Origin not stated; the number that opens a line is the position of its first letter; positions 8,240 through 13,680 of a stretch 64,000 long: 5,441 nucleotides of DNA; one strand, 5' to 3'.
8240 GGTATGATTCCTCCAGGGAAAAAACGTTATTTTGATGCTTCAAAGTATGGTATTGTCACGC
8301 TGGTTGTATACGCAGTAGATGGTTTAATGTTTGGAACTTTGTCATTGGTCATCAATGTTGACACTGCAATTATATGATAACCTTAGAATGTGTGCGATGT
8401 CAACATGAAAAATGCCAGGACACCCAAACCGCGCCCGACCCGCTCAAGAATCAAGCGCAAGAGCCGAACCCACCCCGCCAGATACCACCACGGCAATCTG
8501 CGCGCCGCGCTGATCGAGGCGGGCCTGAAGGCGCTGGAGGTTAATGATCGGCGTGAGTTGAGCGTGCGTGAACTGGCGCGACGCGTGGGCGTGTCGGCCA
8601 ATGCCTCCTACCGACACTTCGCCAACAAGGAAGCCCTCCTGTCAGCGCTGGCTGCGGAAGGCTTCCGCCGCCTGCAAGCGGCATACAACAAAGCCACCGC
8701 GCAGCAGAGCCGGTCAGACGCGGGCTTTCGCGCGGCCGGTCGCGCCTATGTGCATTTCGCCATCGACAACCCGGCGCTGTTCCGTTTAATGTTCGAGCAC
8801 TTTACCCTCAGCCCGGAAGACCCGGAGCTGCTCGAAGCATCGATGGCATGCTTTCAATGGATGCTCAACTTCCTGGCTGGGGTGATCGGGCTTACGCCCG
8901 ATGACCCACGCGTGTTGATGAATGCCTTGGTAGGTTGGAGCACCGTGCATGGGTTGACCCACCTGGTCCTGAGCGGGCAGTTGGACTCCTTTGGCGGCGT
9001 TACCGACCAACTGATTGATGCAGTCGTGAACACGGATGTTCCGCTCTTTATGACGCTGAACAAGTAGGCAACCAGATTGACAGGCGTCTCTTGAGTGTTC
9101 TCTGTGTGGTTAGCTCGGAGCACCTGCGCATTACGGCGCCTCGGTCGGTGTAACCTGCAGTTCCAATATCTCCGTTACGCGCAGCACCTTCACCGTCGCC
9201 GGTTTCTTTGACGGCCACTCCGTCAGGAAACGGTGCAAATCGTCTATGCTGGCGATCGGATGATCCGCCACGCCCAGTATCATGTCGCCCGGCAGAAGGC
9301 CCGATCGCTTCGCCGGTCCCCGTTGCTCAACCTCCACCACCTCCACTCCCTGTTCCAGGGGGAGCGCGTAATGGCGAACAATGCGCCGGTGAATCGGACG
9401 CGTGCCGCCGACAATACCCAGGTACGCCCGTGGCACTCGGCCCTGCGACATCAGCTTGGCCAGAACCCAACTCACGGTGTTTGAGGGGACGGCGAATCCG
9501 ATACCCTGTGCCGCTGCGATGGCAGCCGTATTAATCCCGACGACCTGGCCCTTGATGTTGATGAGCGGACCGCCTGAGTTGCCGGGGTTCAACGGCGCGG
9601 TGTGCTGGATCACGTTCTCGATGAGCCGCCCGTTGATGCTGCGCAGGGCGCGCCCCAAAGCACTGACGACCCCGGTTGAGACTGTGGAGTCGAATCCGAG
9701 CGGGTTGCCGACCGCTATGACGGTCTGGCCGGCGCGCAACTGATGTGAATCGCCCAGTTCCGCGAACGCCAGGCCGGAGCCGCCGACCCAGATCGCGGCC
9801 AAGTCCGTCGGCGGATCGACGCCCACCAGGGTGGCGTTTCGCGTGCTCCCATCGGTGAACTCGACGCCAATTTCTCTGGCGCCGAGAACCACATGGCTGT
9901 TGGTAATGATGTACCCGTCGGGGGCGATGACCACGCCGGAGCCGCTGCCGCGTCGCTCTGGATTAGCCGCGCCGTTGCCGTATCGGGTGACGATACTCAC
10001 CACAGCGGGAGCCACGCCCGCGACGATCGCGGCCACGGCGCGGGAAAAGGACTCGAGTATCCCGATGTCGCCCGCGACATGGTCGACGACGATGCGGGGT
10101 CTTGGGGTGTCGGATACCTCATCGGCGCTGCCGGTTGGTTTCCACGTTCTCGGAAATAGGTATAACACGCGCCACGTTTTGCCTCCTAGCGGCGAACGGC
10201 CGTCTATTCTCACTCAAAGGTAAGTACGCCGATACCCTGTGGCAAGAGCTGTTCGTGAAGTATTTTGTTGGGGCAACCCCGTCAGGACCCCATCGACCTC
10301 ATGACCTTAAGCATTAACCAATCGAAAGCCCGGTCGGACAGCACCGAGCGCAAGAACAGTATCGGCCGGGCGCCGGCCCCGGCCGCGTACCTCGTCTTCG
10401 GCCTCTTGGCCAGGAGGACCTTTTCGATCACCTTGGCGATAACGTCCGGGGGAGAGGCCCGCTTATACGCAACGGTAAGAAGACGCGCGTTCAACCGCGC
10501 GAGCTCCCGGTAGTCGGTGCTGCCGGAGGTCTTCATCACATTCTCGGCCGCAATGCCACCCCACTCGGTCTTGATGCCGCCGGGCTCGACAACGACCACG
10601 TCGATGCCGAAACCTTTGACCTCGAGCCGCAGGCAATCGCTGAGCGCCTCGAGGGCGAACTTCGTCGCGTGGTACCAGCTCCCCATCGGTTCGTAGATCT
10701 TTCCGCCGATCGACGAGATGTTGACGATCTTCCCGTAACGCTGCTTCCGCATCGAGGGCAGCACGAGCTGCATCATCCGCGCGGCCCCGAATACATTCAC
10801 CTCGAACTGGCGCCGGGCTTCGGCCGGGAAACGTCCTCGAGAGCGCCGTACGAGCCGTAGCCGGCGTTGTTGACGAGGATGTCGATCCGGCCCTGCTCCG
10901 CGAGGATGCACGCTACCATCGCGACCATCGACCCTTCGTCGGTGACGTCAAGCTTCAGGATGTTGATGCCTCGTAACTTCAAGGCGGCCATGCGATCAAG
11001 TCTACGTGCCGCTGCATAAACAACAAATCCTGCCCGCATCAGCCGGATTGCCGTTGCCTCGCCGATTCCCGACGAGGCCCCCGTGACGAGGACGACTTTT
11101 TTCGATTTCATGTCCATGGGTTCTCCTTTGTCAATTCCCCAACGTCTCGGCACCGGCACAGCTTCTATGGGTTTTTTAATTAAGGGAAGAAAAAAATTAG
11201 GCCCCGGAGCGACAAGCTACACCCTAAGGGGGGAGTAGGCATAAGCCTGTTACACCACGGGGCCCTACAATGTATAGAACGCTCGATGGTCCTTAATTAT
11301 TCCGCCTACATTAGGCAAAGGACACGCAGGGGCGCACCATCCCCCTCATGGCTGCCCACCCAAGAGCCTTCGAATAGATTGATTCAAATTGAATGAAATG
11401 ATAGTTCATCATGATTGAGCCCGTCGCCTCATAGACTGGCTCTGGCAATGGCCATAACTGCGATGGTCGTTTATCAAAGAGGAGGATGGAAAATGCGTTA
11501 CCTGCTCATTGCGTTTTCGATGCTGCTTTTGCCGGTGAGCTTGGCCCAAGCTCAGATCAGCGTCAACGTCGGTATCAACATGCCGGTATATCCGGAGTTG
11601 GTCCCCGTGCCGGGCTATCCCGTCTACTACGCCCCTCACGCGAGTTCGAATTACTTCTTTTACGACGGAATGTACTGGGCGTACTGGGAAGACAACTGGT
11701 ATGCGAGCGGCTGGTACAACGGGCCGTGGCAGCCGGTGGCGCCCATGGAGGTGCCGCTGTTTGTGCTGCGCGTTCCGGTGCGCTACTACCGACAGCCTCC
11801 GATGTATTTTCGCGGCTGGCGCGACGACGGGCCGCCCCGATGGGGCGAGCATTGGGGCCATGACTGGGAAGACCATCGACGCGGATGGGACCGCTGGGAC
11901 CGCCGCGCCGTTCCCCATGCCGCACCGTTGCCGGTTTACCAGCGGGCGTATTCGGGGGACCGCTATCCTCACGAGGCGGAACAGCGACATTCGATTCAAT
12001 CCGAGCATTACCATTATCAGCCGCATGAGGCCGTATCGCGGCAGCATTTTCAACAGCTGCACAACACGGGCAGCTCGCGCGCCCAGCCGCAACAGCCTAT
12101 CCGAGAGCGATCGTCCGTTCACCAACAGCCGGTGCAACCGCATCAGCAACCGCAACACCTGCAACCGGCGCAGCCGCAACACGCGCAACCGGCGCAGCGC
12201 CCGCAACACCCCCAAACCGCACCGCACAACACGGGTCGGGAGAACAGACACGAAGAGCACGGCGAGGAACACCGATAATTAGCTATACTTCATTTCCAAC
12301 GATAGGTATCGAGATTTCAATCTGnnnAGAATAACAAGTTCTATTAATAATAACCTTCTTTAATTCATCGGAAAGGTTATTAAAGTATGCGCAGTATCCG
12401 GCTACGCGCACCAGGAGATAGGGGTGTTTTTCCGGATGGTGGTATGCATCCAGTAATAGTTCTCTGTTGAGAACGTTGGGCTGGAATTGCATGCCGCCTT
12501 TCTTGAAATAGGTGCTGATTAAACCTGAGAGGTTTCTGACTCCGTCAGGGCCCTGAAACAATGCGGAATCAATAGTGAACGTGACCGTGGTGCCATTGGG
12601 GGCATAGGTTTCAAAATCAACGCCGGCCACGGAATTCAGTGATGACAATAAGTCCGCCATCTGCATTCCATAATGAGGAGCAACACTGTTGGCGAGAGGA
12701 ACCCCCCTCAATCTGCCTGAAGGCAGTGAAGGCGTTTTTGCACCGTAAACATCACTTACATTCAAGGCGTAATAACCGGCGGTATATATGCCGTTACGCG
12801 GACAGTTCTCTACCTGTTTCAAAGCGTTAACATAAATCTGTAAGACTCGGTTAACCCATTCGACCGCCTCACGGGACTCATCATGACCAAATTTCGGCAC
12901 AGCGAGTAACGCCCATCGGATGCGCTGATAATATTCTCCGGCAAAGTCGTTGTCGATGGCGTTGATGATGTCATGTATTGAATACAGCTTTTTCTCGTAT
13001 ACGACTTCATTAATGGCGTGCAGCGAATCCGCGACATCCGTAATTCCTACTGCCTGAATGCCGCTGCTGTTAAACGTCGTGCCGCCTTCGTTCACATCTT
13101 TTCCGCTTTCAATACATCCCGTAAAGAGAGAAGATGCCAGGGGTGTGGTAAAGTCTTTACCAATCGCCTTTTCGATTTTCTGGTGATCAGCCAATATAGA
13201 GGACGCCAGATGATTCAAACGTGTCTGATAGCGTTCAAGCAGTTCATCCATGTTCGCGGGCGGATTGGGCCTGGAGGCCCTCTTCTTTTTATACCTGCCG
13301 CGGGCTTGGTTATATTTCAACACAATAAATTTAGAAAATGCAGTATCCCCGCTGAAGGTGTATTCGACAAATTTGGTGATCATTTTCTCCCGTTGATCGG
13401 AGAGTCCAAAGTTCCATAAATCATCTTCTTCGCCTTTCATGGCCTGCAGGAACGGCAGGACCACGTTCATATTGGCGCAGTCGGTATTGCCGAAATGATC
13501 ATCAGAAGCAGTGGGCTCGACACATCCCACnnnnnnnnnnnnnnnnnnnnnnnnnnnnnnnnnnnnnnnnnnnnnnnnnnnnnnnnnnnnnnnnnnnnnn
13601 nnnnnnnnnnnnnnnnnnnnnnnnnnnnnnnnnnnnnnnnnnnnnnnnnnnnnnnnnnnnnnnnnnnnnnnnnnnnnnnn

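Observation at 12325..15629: Glycyl-radical-enzyme activase fused in frame to its own GRE, in a low-G+C islet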

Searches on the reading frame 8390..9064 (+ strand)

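Call 50: search_protein_families(library=pfam, proteins=[window:8390-9064:+], max_evalue=0.0001)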
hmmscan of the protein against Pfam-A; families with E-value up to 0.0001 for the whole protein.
window:8390-9064:+ (225 aa): 2 families
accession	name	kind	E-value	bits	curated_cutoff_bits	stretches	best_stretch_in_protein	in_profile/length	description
PF13305.11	TetR_C_33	-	7.1e-16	59.2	26.8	1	113-214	1-101/103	Tetracyclin repressor-like, C-terminal domain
PF00440.29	TetR_N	-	1e-09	38.5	24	1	41-87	1-47/47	Bacterial regulatory proteins, tetR family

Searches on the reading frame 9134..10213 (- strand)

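Call 50: search_protein_families(library=pfam, proteins=[window:9134-10213:-], max_evalue=0.0001)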
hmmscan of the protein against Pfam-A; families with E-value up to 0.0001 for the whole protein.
window:9134-10213:- (360 aa): 5 families
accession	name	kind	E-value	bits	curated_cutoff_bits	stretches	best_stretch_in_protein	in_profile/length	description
PF13365.12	Trypsin_2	-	3e-34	119.2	27.6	1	91-227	1-144/144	Trypsin-like peptidase domain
PF00089.32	Trypsin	-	3e-13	50.6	20.6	1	92-249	28-219/220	Trypsin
PF13180.12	PDZ_2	-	4.9e-10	40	27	1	286-354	10-78/80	PDZ domain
PF17820.7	PDZ_6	-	1e-07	32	27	1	292-331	2-41/54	PDZ domain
PF00595.29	PDZ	-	6.9e-06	26.8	23.2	1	264-329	11-66/81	PDZ domain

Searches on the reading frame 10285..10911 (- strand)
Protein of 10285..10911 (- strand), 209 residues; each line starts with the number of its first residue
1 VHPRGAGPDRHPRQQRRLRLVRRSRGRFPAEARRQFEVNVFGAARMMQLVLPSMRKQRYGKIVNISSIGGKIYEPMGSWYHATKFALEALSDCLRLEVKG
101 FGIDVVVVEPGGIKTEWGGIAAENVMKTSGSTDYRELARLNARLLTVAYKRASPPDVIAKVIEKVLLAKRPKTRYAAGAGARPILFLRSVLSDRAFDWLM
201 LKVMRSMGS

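Call 50: search_protein_families(library=pfam, proteins=[window:10285-10911:-], max_evalue=0.0001)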
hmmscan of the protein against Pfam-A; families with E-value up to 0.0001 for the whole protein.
window:10285-10911:- (209 aa): 2 families
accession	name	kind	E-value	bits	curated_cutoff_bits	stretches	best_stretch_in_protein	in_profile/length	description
PF00106.31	adh_short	-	2.6e-23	83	26.6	1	31-117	100-186/195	short chain dehydrogenase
PF13561.12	adh_short_C2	-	5.8e-16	59.2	27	1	31-118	96-181/236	Enoyl-(Acyl carrier protein) reductase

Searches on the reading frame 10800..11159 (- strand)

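Call 50: search_protein_families(library=pfam, proteins=[window:10800-11159:-], max_evalue=0.0001)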
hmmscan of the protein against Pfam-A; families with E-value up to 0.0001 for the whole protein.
window:10800-11159:- (120 aa): 3 families
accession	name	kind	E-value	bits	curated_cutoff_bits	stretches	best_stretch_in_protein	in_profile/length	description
PF00106.31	adh_short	-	9.2e-20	71.4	26.6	1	21-111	1-97/195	short chain dehydrogenase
PF13561.12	adh_short_C2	-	1.1e-12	48.5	27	1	27-112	1-94/236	Enoyl-(Acyl carrier protein) reductase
PF01370.27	Epimerase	-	5.9e-06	26.3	20.9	1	23-105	1-78/240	NAD dependent epimerase/dehydratase family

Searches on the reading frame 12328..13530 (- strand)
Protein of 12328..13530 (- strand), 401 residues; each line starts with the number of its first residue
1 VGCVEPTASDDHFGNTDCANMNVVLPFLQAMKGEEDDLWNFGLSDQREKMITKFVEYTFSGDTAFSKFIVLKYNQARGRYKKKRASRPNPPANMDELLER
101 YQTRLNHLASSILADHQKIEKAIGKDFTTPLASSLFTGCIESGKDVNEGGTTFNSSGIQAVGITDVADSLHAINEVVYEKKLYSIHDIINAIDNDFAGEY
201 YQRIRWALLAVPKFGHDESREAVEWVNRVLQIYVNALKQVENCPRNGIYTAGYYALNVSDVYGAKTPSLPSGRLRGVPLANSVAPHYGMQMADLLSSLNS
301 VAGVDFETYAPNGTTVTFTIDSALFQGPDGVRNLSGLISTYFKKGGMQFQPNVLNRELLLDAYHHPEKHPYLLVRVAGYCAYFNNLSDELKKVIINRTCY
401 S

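Call 3: search_protein_families(library=pfam, proteins=[window:12328-13530:-], max_evalue=0.01)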
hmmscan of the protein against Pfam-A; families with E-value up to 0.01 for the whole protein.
window:12328-13530:- (401 aa): 2 families
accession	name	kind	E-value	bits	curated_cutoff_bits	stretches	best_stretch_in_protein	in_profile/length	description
PF02901.20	PFL-like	-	6.7e-37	127.9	24.3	1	92-262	480-646/647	Pyruvate formate lyase-like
PF01228.26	Gly_radical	-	6.6e-22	78.5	22.2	1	280-384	2-106/106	Glycine radical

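Call 66: search_protein_families(library=ncbifam, proteins=[window:12328-13530:-], max_evalue=1e-20)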
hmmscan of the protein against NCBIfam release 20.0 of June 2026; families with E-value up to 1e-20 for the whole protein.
window:12328-13530:- (401 aa): 9 families
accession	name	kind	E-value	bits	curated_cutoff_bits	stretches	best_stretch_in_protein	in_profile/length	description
TIGR01774.1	PFL2-3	subfamily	2.6e-66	224.4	678.2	1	57-399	439-783/786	formate C-acetyltransferase/glycerol dehydratase family glycyl radical enzyme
NF043068.1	glycl_HYPD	equivalog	9.4e-52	176.1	1100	1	92-398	479-780/784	trans-4-hydroxy-L-proline dehydratase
NF007437.0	PRK09983.1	equivalog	8.2e-47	159.8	1109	1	45-399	410-762/765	formate C-acetyltransferase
NF048009.1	SfplDhtHpfGKleb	equivalog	2.3e-45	155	1000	1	93-398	514-820/824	(2S)-3-sulfopropanediol dehydratase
TIGR04394.1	choline_CutC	equivalog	1e-36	126.8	1050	1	121-399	511-785/789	choline trimethylamine-lyase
NF048011.1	SfplDhtHpsGDes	equivalog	3.3e-36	124.9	1000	1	92-399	512-818/821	(2S)-3-sulfopropanediol dehydratase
NF033718.1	indole_decarb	equivalog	1.4e-30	106.2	1100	1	131-400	578-866/868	indoleacetate decarboxylase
NF033715.1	glycyl_HPDL_Lrg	equivalog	6.8e-29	100.3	1150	0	201-400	703-899/901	4-hydroxyphenylacetate decarboxylase large subunit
TIGR01255.1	pyr_form_ly_1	equivalog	2.1e-26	92.7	994.2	1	161-398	512-739/744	formate C-acetyltransferase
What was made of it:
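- Closest known: PFL2-class glycyl radical enzymes with a separate activase. Different: The GRE fails the TIGR01774 cut-off and every equivalog cut-off (call 66).
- Architecture: Pfam and NCBIfam (calls 3, 66).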
